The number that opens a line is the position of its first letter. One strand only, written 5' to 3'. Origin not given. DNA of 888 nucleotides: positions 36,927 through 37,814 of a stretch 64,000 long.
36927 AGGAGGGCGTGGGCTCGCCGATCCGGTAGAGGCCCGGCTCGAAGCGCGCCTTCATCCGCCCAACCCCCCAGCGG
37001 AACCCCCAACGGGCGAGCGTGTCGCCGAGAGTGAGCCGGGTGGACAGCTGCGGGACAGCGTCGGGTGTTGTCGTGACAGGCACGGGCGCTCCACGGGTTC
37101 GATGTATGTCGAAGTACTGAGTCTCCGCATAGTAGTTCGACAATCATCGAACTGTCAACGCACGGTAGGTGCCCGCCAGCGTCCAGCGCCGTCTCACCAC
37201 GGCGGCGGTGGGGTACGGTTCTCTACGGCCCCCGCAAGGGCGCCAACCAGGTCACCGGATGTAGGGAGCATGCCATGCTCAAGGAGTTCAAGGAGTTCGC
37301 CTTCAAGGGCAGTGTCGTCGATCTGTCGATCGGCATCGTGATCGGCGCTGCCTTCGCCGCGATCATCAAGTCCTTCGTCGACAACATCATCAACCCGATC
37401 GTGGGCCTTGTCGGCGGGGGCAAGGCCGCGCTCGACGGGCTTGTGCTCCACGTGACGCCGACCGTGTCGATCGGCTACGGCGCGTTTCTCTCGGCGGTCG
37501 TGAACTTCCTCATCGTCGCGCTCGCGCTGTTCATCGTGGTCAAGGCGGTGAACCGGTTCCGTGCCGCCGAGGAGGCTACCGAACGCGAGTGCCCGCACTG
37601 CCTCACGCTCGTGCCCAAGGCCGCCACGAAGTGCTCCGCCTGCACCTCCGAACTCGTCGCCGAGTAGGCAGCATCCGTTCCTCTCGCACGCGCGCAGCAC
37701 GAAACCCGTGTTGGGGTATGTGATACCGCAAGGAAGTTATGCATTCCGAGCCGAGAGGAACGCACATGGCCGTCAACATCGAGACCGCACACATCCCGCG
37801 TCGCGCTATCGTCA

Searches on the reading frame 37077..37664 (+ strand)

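Call 16: search_protein_families(library=pfam, proteins=[window:37077-37664:+], max_evalue=0.001)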
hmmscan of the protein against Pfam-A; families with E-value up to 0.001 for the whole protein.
window:37077-37664:+ (196 aa): 1 family
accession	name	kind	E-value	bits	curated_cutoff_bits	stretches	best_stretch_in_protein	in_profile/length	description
PF01741.23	MscL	-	2e-34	119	27.4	1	67-174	1-110/123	Large-conductance mechanosensitive channel, MscL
